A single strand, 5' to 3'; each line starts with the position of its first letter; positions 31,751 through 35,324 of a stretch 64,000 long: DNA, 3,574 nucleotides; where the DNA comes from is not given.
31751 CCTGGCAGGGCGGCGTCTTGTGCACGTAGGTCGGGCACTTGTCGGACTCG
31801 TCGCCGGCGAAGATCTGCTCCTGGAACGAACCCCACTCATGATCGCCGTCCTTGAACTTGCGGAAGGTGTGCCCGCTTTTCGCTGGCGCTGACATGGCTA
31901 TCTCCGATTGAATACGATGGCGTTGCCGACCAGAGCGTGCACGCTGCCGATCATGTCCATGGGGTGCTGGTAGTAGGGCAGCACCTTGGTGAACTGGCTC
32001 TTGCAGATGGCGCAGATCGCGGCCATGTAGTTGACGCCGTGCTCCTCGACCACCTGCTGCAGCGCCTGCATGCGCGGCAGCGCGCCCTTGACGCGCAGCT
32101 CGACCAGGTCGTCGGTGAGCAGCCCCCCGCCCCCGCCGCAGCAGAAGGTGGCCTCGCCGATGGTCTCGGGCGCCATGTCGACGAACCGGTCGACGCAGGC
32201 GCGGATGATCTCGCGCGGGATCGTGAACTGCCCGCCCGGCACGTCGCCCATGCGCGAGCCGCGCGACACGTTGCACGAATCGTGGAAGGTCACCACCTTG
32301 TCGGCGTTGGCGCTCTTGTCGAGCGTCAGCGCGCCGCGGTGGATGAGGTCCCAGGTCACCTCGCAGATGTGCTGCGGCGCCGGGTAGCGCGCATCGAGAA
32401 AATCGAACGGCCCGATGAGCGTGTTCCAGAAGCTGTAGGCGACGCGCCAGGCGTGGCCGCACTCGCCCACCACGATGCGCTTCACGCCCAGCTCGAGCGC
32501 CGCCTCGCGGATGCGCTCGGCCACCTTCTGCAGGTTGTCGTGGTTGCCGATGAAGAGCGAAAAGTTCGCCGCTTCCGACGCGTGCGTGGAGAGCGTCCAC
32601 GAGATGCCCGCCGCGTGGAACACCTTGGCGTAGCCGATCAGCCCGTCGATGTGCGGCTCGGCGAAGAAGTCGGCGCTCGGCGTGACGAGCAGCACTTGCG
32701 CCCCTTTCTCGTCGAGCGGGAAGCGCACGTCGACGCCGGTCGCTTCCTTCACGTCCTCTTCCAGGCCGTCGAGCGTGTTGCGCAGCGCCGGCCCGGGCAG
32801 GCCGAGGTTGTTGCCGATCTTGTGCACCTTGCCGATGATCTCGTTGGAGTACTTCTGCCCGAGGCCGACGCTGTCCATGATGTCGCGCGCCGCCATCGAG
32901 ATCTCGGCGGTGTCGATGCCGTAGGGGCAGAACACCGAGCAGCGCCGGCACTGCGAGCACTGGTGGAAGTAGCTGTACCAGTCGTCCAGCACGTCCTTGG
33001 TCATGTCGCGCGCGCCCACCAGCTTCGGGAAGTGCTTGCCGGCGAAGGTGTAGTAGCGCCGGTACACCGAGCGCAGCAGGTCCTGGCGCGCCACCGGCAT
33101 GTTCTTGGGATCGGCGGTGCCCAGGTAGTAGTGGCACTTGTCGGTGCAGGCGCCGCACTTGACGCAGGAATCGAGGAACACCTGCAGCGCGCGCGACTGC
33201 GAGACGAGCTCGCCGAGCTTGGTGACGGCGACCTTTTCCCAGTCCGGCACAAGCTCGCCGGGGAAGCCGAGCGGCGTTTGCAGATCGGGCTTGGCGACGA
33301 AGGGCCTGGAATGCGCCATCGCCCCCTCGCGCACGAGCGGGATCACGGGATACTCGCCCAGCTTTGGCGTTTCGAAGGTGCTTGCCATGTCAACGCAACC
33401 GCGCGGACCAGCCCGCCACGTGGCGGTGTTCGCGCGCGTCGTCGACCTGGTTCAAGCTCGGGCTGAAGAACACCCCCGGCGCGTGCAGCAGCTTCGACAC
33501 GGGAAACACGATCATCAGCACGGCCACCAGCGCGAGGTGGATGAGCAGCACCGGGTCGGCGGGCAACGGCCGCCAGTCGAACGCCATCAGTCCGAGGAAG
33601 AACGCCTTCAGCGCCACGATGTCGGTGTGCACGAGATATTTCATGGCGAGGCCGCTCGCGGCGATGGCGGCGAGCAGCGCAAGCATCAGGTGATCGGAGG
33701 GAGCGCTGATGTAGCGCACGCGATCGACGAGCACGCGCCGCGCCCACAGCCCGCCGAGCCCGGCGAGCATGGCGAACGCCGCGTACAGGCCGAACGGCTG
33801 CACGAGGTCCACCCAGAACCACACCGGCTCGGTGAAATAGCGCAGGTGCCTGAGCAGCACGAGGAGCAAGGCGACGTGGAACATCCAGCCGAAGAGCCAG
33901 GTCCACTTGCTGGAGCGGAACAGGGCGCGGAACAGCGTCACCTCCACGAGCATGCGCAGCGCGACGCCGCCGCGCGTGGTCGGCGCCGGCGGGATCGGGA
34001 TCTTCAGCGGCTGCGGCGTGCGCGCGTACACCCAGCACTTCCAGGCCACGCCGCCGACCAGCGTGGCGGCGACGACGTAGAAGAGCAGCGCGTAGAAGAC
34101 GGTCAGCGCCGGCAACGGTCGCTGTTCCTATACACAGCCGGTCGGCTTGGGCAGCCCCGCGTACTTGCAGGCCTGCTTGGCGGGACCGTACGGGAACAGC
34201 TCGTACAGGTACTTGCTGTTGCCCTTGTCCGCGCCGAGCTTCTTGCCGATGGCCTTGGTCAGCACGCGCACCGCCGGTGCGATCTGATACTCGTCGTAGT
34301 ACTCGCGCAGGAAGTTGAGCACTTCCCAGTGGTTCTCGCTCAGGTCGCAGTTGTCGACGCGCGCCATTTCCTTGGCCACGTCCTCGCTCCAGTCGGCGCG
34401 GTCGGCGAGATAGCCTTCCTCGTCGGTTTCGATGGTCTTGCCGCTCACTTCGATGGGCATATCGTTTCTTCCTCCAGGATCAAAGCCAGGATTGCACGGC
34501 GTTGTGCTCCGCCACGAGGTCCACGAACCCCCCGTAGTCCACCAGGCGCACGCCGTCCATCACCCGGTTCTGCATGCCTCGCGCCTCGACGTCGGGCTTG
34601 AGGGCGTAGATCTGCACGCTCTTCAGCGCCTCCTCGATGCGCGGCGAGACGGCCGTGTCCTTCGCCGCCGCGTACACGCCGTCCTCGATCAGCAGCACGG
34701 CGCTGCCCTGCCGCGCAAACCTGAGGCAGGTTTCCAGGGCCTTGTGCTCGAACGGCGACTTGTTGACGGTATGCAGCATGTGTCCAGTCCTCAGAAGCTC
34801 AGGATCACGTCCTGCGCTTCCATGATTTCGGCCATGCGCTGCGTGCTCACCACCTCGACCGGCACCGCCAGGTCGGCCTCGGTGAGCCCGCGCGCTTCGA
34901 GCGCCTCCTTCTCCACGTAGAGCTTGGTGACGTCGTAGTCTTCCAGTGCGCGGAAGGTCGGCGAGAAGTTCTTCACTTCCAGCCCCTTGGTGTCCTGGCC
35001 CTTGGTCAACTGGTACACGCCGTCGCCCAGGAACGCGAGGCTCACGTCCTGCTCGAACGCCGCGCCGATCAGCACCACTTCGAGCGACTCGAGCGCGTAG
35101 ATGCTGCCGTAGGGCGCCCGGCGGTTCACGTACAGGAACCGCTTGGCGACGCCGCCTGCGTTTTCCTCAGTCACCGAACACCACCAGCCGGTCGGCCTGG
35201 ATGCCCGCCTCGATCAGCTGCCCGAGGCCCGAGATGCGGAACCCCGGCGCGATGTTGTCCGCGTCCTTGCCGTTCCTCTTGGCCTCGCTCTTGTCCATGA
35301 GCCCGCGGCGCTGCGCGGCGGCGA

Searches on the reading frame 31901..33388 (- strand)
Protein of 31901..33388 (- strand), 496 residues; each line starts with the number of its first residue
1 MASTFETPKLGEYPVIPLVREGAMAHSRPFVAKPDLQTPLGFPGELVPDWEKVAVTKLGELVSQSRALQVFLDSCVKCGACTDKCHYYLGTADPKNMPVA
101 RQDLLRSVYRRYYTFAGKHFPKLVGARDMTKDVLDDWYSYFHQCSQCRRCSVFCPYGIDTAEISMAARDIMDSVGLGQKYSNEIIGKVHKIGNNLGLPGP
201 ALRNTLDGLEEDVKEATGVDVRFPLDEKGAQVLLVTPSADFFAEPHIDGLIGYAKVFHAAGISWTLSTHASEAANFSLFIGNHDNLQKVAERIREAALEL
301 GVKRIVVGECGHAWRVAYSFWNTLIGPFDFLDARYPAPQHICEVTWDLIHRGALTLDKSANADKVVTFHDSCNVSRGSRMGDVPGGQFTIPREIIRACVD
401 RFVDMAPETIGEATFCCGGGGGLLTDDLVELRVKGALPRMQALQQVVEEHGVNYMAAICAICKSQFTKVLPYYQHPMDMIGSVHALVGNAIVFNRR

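Call 26: search_protein_families(library=ncbifam, proteins=[window:31901-33388:-], max_evalue=0.001)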
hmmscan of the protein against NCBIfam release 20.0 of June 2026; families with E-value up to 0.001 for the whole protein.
window:31901-33388:- (496 aa): 12 families
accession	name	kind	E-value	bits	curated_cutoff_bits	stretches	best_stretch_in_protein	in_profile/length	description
NF045796.1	DsrK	equivalog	9.3e-179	594.8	400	1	27-495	4-439/453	sulfate reduction electron transfer complex DsrMKJOP subunit DsrK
NF045724.1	ferredox_TmcB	equivalog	1.1e-52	179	735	1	67-479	35-417/430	electron transfer complex ferredoxin TmcB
NF045711.1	sulf_resp_HmcF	equivalog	4.5e-40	137.8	750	1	64-464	52-423/457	sulfate respiration complex iron-sulfur protein HmcF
NF045663.1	diclust_near_Sec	equivalog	3.1e-09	35.5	530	0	143-173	354-384/759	pyridine nucleotide-disulfide oxidoreductase/dicluster-binding protein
NF008369.0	PRK11168.1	equivalog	9.9e-09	34.6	278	1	140-205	56-119/401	anaerobic glycerol-3-phosphate dehydrogenase subunit C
NF004898.0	PRK06259.1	equivalog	2e-08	33.3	385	1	355-474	368-471/488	fumarate reductase (CoM/CoB) subunit TfrB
NF045670.1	quin_L_LdhH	equivalog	3.9e-07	28.8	800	0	355-431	590-654/706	L-lactate dehydrogenase (quinone) large subunit LdhH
NF008434.0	PRK11274.1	equivalog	4.7e-06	25.8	333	1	65-312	15-251/409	glycolate oxidase subunit GlcF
NF005746.0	PRK07570.1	subfamily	0.00063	19.1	243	0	140-173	210-243/250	succinate dehydrogenase/fumarate reductase iron-sulfur subunit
TIGR03379.1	glycerol3P_GlpC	equivalog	0.00076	18.3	279.9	0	140-172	50-82/397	anaerobic glycerol-3-phosphate dehydrogenase subunit GlpC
NF040864.1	HgcB_ferredoxin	equivalog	0.00081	19.2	99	0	70-86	41-57/93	mercury methylation ferredoxin HgcB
NF006076.0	PRK08222.1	equivalog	0.00095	19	270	0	54-85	54-85/181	hydrogenase 4 subunit H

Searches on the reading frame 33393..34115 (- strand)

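Call 26: search_protein_families(library=ncbifam, proteins=[window:33393-34115:-], max_evalue=0.001)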
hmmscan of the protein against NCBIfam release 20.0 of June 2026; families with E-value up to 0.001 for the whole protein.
window:33393-34115:- (241 aa): 2 families
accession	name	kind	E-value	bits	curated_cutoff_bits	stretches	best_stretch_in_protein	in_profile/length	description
NF038037.1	cytob_DsrM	equivalog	7.4e-45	153.5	300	1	13-238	27-293/320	sulfate reduction electron transfer complex DsrMKJOP subunit DsrM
NF045723.1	memb_anch_TmcC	equivalog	0.00068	19.2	240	0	66-162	66-167/218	TmcC family electron transfer complex membrane anchor subunit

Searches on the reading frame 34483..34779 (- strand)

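Call 26: search_protein_families(library=ncbifam, proteins=[window:34483-34779:-], max_evalue=0.001)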
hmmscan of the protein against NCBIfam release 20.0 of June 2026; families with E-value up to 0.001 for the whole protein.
window:34483-34779:- (99 aa): 2 families
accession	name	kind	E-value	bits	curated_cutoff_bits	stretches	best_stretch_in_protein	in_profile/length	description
TIGR03011.1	sulf_tusB_dsrH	equivalog_domain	6.2e-34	116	49.2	1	2-98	1-95/95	sulfurtransferase complex subunit TusB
NF010035.0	PRK13510.1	equivalog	2.1e-19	69.6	104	1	1-98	1-95/95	sulfurtransferase complex subunit TusB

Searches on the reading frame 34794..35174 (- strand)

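Call 26: search_protein_families(library=ncbifam, proteins=[window:34794-35174:-], max_evalue=0.001)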
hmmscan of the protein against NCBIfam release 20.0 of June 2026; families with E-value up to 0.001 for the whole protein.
window:34794-35174:- (127 aa): 3 families
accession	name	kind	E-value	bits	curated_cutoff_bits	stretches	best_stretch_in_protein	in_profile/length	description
TIGR03010.1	sulf_tusC_dsrF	equivalog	6.4e-37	126.1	94.15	1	13-127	2-116/116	sulfurtransferase complex subunit TusC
NF001238.0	PRK00211.1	equivalog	3.2e-26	91.5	79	1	11-127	2-119/119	sulfurtransferase complex subunit TusC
TIGR03011.1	sulf_tusB_dsrH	equivalog_domain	1.6e-06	28.2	49.2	1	37-125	19-93/95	sulfurtransferase complex subunit TusB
